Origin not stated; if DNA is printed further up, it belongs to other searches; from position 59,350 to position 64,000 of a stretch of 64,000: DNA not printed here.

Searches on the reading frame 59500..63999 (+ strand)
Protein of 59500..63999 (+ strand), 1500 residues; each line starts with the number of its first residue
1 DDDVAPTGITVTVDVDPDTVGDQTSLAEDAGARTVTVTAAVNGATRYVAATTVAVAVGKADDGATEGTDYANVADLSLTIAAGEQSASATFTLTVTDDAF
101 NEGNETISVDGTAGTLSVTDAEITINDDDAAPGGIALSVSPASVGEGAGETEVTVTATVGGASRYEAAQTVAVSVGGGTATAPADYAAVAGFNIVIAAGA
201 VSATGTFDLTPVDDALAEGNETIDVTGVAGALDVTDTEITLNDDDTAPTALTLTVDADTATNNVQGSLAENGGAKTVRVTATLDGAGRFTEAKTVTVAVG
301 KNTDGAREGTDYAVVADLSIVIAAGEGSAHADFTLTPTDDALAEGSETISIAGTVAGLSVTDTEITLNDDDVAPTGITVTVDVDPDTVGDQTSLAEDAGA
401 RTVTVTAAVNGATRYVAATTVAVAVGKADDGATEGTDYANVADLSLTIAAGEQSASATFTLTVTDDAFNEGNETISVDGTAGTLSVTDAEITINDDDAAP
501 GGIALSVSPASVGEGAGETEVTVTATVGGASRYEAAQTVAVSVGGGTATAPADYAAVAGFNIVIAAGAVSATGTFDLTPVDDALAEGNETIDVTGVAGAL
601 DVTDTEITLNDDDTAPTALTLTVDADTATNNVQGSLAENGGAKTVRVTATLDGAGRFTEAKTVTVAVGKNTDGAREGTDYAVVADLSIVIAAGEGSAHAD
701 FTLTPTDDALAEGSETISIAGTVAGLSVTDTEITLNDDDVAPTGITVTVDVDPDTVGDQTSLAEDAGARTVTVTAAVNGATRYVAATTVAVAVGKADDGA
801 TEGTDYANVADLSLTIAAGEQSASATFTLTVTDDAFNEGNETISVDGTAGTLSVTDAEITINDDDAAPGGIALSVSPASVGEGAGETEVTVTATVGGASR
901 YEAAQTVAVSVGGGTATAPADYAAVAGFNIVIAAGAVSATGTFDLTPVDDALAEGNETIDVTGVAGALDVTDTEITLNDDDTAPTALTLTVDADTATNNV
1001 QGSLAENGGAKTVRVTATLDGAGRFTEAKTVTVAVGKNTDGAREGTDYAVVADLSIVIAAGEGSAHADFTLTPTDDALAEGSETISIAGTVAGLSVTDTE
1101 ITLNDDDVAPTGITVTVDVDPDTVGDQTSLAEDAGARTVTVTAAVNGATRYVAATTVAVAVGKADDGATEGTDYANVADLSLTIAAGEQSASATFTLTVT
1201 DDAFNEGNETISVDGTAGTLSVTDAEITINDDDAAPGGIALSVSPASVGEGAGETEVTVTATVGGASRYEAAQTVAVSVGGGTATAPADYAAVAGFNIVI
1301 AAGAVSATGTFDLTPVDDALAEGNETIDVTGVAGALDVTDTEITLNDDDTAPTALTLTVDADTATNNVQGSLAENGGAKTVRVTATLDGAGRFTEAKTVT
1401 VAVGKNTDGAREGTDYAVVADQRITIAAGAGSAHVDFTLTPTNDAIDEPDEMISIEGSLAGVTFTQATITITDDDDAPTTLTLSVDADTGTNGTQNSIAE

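Call 48: search_protein_families(library=pfam, proteins=[window:59500-63999:+], max_evalue=0.00001)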
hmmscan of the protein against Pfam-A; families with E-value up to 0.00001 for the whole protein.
window:59500-63999:+ (1500 aa): 4 families
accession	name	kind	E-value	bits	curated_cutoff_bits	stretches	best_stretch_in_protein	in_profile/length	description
PF03160.20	Calx-beta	-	4.5e-39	133.6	27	0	128-223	1-90/119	Calx-beta domain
PF13115.11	YtkA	-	3.5e-13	50.4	25.9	0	85-156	3-73/85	YtkA-like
PF07501.17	G5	-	4.1e-13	49.8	23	0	213-249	19-55/75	G5 domain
PF07873.16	YabP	-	6.8e-06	26.2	27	0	218-242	6-30/64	YabP family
